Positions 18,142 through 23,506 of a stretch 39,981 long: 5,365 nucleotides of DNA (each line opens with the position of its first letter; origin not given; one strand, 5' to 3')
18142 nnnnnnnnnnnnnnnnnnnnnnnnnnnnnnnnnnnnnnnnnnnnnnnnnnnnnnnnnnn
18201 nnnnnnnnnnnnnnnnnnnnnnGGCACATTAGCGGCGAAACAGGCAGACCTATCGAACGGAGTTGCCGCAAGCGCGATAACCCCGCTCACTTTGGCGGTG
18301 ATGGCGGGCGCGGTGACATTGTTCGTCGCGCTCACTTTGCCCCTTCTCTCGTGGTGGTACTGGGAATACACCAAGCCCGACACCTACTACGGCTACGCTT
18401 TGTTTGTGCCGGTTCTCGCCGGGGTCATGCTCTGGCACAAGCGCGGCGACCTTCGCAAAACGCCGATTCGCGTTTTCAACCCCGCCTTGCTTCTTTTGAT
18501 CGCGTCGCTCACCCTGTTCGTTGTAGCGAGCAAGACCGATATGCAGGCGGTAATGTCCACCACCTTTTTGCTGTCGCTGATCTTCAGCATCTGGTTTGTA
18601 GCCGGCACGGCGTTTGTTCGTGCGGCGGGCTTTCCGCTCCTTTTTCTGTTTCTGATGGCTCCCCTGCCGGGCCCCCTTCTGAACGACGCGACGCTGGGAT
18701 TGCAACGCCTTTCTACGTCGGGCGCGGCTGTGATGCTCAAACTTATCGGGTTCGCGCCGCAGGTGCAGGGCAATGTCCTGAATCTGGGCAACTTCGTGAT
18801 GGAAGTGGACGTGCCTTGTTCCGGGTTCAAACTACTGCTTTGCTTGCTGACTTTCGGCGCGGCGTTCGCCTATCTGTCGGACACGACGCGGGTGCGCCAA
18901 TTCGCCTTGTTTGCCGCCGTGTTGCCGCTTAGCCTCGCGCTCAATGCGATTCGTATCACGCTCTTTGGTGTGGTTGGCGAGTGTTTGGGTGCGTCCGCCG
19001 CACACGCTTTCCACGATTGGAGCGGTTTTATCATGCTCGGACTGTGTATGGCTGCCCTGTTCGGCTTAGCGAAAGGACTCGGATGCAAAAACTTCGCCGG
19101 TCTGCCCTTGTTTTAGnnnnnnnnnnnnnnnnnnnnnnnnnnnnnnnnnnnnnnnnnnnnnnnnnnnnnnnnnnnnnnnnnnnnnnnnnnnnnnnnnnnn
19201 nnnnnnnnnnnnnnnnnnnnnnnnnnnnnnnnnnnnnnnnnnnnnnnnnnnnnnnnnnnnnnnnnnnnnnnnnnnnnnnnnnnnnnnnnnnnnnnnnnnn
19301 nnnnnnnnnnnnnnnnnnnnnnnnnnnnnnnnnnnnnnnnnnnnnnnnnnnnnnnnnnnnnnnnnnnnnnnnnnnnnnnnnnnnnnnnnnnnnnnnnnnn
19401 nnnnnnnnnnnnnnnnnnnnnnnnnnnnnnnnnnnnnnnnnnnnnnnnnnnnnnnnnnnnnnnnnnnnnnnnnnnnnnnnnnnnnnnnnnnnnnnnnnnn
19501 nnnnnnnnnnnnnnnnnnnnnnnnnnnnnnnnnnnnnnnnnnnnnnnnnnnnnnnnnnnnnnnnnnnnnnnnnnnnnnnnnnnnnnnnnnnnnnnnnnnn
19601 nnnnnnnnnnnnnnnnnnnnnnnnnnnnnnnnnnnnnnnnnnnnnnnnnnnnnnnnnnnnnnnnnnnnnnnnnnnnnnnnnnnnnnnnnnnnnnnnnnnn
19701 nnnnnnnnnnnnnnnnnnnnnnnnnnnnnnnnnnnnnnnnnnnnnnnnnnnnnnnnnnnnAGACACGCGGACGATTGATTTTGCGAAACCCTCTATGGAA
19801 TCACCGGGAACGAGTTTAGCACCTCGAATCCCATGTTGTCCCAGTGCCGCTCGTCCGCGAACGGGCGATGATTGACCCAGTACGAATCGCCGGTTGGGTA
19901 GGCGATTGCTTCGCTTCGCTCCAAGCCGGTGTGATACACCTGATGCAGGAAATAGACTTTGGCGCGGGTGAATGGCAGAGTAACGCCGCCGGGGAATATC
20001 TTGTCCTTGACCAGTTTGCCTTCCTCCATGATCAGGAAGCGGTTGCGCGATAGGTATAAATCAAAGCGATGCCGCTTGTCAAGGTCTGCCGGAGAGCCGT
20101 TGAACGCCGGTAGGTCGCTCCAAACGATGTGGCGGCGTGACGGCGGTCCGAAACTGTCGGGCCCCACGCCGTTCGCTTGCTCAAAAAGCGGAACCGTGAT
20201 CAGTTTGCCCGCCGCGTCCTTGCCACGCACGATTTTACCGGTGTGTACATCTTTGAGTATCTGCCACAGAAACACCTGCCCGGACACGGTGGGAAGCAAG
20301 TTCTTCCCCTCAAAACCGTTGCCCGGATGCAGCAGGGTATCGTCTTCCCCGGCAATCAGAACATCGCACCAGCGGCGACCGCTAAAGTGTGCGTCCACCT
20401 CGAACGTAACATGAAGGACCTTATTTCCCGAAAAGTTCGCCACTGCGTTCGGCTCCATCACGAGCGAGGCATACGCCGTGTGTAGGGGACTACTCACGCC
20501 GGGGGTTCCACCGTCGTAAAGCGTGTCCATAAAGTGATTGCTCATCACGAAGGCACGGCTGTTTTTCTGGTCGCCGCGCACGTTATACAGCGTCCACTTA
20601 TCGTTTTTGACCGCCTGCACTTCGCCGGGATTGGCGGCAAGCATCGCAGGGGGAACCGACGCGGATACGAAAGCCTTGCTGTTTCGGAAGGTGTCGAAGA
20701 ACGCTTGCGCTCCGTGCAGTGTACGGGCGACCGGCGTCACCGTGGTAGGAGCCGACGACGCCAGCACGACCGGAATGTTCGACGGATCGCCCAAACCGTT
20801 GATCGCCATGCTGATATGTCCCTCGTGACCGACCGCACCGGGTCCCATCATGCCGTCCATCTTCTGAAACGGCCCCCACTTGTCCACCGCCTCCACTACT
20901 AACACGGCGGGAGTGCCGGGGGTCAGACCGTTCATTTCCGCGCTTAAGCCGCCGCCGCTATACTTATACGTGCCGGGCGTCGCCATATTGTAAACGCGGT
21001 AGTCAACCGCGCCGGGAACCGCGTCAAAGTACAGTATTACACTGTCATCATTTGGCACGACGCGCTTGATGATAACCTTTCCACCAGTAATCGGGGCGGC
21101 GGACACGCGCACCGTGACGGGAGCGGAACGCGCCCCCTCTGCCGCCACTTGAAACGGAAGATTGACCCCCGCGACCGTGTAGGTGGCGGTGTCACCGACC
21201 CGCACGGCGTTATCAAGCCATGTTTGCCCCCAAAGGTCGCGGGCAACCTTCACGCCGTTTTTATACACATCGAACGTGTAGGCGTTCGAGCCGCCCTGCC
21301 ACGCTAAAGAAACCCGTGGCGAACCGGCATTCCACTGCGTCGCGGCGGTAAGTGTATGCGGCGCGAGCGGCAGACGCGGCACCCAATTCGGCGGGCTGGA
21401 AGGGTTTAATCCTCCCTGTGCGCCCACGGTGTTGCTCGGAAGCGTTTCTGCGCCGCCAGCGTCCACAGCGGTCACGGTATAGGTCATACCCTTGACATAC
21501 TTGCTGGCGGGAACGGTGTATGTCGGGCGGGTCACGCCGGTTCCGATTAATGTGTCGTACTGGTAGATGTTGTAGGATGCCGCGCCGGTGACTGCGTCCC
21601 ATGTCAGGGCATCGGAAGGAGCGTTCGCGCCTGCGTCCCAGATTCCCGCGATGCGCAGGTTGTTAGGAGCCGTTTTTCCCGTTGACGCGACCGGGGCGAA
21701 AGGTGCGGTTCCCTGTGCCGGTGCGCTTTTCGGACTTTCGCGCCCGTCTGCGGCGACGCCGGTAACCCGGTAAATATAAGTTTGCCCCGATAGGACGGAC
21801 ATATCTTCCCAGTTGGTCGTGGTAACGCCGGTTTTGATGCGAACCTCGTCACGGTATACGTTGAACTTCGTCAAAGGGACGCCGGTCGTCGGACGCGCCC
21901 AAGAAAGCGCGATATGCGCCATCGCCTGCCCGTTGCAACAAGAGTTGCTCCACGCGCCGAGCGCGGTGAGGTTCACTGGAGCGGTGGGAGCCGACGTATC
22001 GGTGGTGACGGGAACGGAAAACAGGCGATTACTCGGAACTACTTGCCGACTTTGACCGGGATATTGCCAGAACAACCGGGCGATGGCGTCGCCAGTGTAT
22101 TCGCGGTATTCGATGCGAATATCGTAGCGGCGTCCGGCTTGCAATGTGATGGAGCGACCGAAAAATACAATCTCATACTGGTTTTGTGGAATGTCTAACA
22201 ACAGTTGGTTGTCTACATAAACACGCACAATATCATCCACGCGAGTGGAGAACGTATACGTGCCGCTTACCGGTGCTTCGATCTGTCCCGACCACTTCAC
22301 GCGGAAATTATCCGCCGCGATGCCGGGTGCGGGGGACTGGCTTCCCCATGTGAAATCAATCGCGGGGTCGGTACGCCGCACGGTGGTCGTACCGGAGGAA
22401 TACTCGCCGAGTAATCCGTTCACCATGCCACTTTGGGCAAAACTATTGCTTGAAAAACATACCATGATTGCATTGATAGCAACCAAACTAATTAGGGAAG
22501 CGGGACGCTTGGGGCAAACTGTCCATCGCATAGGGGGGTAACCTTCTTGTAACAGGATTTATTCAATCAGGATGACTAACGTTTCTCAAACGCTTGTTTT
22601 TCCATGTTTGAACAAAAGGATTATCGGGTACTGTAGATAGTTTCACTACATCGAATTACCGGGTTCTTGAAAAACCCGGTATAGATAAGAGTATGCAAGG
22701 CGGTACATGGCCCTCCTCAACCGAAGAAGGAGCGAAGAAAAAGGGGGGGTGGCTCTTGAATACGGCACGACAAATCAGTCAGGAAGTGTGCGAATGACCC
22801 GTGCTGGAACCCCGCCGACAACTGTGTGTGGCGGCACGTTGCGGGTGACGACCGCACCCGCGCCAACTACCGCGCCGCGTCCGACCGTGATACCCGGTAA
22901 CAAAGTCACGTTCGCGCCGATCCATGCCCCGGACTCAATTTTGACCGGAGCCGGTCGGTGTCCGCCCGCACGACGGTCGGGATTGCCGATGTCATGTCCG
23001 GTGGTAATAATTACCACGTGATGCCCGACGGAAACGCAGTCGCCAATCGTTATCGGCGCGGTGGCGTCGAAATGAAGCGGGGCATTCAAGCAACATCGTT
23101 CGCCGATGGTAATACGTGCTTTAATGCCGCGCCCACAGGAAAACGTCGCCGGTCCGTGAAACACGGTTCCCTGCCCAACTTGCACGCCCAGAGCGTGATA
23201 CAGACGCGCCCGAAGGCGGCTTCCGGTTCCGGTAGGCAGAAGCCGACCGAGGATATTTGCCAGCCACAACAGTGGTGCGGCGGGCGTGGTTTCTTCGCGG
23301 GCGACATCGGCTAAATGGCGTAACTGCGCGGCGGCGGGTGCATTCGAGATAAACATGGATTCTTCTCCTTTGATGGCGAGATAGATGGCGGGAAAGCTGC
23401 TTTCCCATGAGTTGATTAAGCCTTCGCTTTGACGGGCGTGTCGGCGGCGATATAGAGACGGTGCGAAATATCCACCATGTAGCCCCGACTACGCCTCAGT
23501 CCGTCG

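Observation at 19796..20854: Unassigned 350-aa C-terminal domain on a PA14 + 4xFN3 secreted protein embedded in the EPS/exosortase locus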

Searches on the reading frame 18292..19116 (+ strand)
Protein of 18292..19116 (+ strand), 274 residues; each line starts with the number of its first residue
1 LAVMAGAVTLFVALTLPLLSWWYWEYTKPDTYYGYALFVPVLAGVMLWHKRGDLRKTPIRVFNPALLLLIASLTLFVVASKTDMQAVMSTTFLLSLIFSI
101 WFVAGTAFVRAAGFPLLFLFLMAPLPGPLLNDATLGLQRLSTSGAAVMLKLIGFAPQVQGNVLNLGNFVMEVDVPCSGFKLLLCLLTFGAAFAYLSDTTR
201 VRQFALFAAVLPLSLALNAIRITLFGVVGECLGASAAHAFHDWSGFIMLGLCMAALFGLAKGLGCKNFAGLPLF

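Call 13: search_protein_families(library=pfam, proteins=[window:18292-19116:+], max_evalue=0.001)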
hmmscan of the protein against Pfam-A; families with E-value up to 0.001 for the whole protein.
window:18292-19116:+ (274 aa): 1 family
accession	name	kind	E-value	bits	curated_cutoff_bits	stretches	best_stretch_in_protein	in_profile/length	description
PF09721.15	Exosortase_EpsH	-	2.4e-50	171.7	25.7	1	10-261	3-252/254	Transmembrane exosortase (Exosortase_EpsH)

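Call 68: search_protein_families(library=ncbifam, proteins=[window:18292-19116:+], max_evalue=0.001)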
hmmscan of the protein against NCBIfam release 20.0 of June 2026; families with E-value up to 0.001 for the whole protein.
window:18292-19116:+ (274 aa): 16 families
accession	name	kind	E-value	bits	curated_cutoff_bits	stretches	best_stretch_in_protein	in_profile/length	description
TIGR04152.1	exosort_VPLPA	exception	8.8e-41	140.5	400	1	32-260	9-239/486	VPLPA-CTERM-specific exosortase XrtD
TIGR03109.2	exosort_XrtA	exception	8.8e-36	123.7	208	1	4-260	3-256/261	exosortase A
TIGR02602.1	8TM_EpsH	subfamily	1.3e-35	123.1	105.55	1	27-259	4-236/241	exosortase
NF038142.1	exosort_XrtW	exception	2.6e-30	105.2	425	1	6-258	7-260/494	exosortase W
NF035943.2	exosort_XrtV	exception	1.6e-23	83.4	313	1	45-261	45-264/270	exosortase V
TIGR03113.1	exosort_XrtB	exception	9.1e-17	61.5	275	1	38-250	34-251/268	exosortase B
TIGR04178.1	exo_archaeo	signature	1.8e-14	53.8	23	1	170-259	1-90/97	exosortase/archaeosortase family protein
TIGR04151.1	exosort_VPDSG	exception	1e-13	51.4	300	1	5-259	31-295/306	VPDSG-CTERM-specific exosortase XrtC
TIGR04156.1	cyanoexo_CrtB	exception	2.6e-13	50.1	300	1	7-252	6-255/280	cyanoexosortase B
NF033464.1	cyanoexo_CrtC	exception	9.1e-12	45.1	225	1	38-246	42-254/278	cyanoexosortase C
TIGR04476.1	exosort_XrtN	exception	1.8e-10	40.5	200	1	72-249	53-232/406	exosortase N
NF033770.1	exosort_XrtT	exception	3.6e-08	32.4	250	1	24-256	21-260/472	exosortase T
TIGR03763.1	cyanoexo_CrtA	exception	5.6e-08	32.6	150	1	37-259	36-254/260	cyanoexosortase A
NF012182.0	exosortase_XrtQ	exception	1.1e-06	28.4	270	1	40-255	41-250/256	exosortase Q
TIGR04124.1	archaeo_artE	exception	1.2e-06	28.6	95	1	147-249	40-136/153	archaeosortase family protein ArtE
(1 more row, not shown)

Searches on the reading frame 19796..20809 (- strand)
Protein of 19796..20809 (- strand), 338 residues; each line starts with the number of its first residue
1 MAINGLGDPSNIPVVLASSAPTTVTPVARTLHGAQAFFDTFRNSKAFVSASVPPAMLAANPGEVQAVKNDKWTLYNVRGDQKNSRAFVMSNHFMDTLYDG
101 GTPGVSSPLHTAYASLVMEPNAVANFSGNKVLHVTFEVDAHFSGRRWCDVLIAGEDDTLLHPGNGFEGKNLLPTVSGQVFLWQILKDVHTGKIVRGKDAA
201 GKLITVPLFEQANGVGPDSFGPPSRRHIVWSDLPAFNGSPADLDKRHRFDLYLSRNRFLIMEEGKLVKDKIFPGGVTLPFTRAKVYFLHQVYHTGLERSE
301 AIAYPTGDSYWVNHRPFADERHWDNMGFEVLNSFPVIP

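Call 77: predict_structure(alignment_id=A3)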
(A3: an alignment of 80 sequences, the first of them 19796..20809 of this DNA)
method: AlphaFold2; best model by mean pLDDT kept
length: 338 residues; sequences in the alignment: 80
mean_pLDDT: 89.5   pTM: 0.89
mean pLDDT of the five models: 89.5, 88.6, 87.8, 87.4, 87.0
residues with pLDDT >= 90: 233; 70-90: 74; 50-70: 28; < 50: 3
segments of 3 or more residues with pLDDT < 50: 1-3
pLDDT, mean of each block of 10 residues (from residue 1): 54 80 86 93 95 97 96 97 93 92 83 96 98 97 94 98 85 98 93 97 93 59 65 72 88 98 92 97 98 94 85 91 96 93
secondary structure, 60 per line:
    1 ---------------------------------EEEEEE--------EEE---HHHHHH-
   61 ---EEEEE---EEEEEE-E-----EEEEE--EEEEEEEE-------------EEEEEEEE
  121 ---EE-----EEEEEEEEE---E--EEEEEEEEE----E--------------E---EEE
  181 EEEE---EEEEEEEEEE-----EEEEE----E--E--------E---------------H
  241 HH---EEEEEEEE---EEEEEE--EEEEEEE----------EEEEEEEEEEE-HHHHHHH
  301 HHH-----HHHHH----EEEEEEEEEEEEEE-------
elements in order: E34-39 E48-50 H54-59 E64-68 E72-77 E85-89 E92-99 E113-120 E131-139 E146-154 E178-184 E188-197 E203-207 E246-253 E257-262 E265-271 E282-292 H294-303 H309-313 E318-331

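Call 80: fold_search(model_id=the predicted structure, library=pdb)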
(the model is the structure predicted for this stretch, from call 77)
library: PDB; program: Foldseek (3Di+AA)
matches with E <= 10: 1336; with E <= 0.001: 101
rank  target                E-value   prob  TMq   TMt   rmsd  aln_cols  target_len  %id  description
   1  5nbo_A                1.2e-05  1.00  0.38  0.51   9.0       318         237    8  Bacteroides ovatus mixed linkage glucan PUL (MLGUL) GH16 (released 2017-10-25)
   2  6ibw_B                1.5e-05  1.00  0.34  0.45   9.6       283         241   10  Crh5 transglycosylase in complex with NAG (released 2019-02-27)
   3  7fgz                  2.2e-05  1.00  0.36  0.44   7.7       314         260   10  Marine bacterial GH16 hydrolase (released 2022-08-03)
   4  1oq1_C                2.3e-05  1.00  0.34  0.49   7.5       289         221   11  Crystal Structure of Protein of Unknown Function with Galectin-like Fold from Bacillus subtilis (released 2003-09-23)
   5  9xkt_A                2.3e-05  1.00  0.37  0.45  11.2       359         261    8  Crystal structure of the complex of the GH16 carrageenase SfGH16 from Saccharicrinis fermentans with an oligotetrasacc (released 2026-03-04)
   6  9xl7_A                2.7e-05  1.00  0.37  0.44  10.9       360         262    9  Crystal structure of the complex of the GH16 carrageenase SfGH16 from Saccharicrinis fermentans with an oligotetrasacc (released 2026-03-11)
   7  6ibu_B                2.9e-05  1.00  0.37  0.50   9.3       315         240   12  Apo Crh5 transglycosylase (released 2019-02-27)
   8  9xlc                  3.0e-05  1.00  0.34  0.42  11.1       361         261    8  Crystal structure of the GH16 carrageenase SfGH16 from Saccharicrinis fermentans (released 2026-03-11)
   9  6ibu_A                3.2e-05  1.00  0.35  0.46  12.1       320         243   10  Apo Crh5 transglycosylase (released 2019-02-27)
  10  6kcw                  3.4e-05  1.00  0.37  0.47  11.2       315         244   13  Structure of alginate lyase Aly36B (released 2020-06-24)
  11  1oq1_A                4.0e-05  1.00  0.37  0.52   5.9       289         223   10  Crystal Structure of Protein of Unknown Function with Galectin-like Fold from Bacillus subtilis (released 2003-09-23)
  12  1oq1_B                4.0e-05  1.00  0.36  0.52   6.0       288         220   10  Crystal Structure of Protein of Unknown Function with Galectin-like Fold from Bacillus subtilis (released 2003-09-23)
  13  6xof                  4.2e-05  1.00  0.37  0.45  10.1       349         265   11  Crystal structure of SCLam, a non-specific endo-beta-1,3(4)-glucanase from family GH16 (released 2021-02-10)
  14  8c8g_A                4.4e-05  1.00  0.34  0.11   8.4       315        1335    7  Cryo-EM structure of BoNT/Wo-NTNH complex (released 2023-10-04)
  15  4bpz_B                4.4e-05  1.00  0.38  0.48   9.8       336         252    8  Crystal structure of lamA_E269S from Zobellia galactanivorans in complex with a trisaccharide of 1,3-1,4-beta-D-glucan (released 2013-12-18)
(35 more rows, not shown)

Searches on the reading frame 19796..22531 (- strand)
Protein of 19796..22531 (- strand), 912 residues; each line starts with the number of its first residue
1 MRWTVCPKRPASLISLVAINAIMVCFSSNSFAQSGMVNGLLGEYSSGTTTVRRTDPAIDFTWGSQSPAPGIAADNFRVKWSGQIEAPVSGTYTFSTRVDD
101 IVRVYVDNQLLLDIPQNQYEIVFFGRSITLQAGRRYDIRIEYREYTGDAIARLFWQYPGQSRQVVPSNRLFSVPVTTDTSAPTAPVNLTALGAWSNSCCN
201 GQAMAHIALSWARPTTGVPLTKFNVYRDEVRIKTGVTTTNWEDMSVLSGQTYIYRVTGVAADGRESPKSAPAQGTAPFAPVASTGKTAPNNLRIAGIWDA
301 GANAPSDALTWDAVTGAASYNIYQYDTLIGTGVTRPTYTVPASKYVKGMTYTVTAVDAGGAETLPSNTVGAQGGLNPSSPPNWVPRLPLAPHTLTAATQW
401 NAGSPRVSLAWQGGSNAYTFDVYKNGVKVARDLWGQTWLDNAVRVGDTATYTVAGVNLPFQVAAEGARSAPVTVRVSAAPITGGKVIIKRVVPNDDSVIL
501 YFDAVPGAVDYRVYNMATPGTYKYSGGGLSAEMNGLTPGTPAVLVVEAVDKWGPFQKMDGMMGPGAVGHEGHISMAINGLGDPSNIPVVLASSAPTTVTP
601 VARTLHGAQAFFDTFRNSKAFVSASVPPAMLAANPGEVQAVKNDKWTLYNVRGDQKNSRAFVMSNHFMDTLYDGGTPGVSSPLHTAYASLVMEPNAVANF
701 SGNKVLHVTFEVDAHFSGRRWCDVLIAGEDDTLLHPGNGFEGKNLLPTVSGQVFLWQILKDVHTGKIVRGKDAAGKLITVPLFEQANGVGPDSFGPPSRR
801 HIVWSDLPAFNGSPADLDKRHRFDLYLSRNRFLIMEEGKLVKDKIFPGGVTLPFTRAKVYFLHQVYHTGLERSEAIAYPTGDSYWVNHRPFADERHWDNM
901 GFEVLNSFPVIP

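Call 3: search_protein_families(library=pfam, proteins=[window:19796-22531:-], max_evalue=1)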
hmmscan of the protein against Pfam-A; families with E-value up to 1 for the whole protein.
window:19796-22531:- (912 aa): 6 families
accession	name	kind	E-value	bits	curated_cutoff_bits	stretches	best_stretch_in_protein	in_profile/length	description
PF07691.17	PA14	-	1.6e-27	96.5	24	1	44-167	14-145/147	PA14 domain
PF18370.7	RGI_lyase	-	9.3e-09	36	27.8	1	207-270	19-81/86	Rhamnogalacturonan I lyases beta-sheet domain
PF10528.15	GLEYA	-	9.6e-05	23.1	26.2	1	78-149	3-83/91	GLEYA domain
PF00041.27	fn3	-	0.0013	19.4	25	1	207-274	16-83/84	Fibronectin type III domain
PF21910.2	GH85_C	-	0.025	15.4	27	0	302-327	14-39/95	GH85 endohexosaminidases, C-terminal domain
PF20674.3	SpaA_3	-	0.49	10.9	24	1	303-363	13-72/121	Prealbumin-like fold domain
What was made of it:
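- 22031..22402 (-): PA14 domain, residues 44-167 (glycan-binding type module). Pfam PF07691, E 1.6e-27, 96.5 bits against a cutoff of 24 (call 3)
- On PA14 domain (N-terminal module of the same protein): 96.5 bits against a cutoff of 24, residues 44-167 (call 3).
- Checked: PA14 is confirmed at residues 44-167 (Pfam E 1.6e-27, call 3). The first hits Pfam RGI_lyase-beta above its cutoff and fn3 below its cutoff (call 3).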

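Call 4: search_protein_families(library=ncbifam, proteins=[window:19796-22531:-], max_evalue=1)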
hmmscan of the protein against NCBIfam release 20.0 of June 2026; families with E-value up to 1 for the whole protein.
window:19796-22531:- (912 aa): 2 families
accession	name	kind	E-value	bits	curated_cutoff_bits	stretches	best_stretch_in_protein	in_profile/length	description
NF041776.1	xylosidase_Xyl3A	equivalog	7.5e-07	27.5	1250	1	53-148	466-560/846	xylan 1,4-beta-xylosidase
TIGR02148.1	Fibro_Slime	domain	0.037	14.5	45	1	90-144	18-74/90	fibro-slime domain-containing protein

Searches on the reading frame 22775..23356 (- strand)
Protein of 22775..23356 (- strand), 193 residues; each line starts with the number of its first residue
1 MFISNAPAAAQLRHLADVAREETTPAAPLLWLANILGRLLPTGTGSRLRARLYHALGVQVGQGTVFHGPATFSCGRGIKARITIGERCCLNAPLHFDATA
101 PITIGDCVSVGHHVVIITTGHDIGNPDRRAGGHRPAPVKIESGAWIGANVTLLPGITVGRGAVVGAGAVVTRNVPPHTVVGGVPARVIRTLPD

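Call 13: search_protein_families(library=pfam, proteins=[window:22775-23356:-], max_evalue=0.001)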
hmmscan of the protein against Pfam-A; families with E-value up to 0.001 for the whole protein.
window:22775-23356:- (193 aa): 2 families
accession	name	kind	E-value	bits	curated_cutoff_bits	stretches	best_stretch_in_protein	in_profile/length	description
PF00132.30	Hexapep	-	3.9e-11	42.6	27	1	138-172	2-36/36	Bacterial transferase hexapeptide (six repeats)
PF14602.12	Hexapep_2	-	3.4e-09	36.7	27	1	137-172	1-34/34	Hexapeptide repeat of succinyl-transferase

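Call 68: search_protein_families(library=ncbifam, proteins=[window:22775-23356:-], max_evalue=0.001)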
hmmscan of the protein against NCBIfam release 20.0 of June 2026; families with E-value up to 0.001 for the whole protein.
window:22775-23356:- (193 aa): 38 families (the best 25 are shown)
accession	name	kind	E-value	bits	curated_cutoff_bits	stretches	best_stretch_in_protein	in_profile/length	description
NF007076.0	PRK09527.1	equivalog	5e-23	81.6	347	1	50-191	48-185/203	galactoside O-acetyltransferase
NF007499.0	PRK10092.1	equivalog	4.8e-21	75.4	314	1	70-191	64-183/183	maltose O-acetyltransferase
NF007797.0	PRK10502.1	subfamily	1e-20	74.2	192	1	31-189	26-177/183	WcaF family extracellular polysaccharide biosynthesis acetyltransferase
NF007240.0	PRK09677.1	equivalog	6.2e-18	65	243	1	79-190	63-183/192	putative lipopolysaccharide biosynthesis O-acetyl transferase WbbJ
TIGR03532.1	DapD_Ac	equivalog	2.2e-17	63.5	231.75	1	136-190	159-213/231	2,3,4,5-tetrahydropyridine-2,6-dicarboxylate N-acetyltransferase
TIGR03308.1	phn_thr-fam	hypoth_equivalog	2.2e-15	57.1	201.65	1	136-190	107-161/204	phosphonate metabolim protein, transferase hexapeptide repeat family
NF038307.1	EPS_acetyl_HpsU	equivalog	3.5e-15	56.1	305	1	30-187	24-174/178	hormogonium polysaccharide biosynthesis acetyltransferase HpsU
TIGR03570.1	NeuD_NnaD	subfamily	8.3e-15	54.9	160.8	1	138-186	154-202/202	NeuD/PglB/VioB family sugar acetyltransferase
NF058585.1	HptprglPActTf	PfamEq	9.9e-15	54.5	300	1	101-190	75-159/172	heptaprenylglyceryl phosphate O-acetyltransferase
NF041874.1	EPS_EpsC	equivalog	1e-14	54.6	150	1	82-189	62-165/168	serine O-acetyltransferase EpsC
NF000311.1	Vat_ABCDEFH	equivalog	2.9e-13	49.8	300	1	139-189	112-162/201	Vat family streptogramin A O-acetyltransferase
TIGR04008.1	WcaF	equivalog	2.1e-12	47.3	326.3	1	47-190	41-177/180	colanic acid biosynthesis acetyltransferase WcaF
NF050158.1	CarbAnhydGPos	equivalog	3.2e-12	46.5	250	1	139-192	89-144/172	gamma carbonic anhydrase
NF000097.1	stregram_VatC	exception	3.8e-12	46.6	425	1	139-189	120-170/212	streptogramin A O-acetyltransferase Vat(C)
NF000490.1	chloram_CatB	equivalog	4e-12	45.9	350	1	140-189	113-162/210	type B chloramphenicol O-acetyltransferase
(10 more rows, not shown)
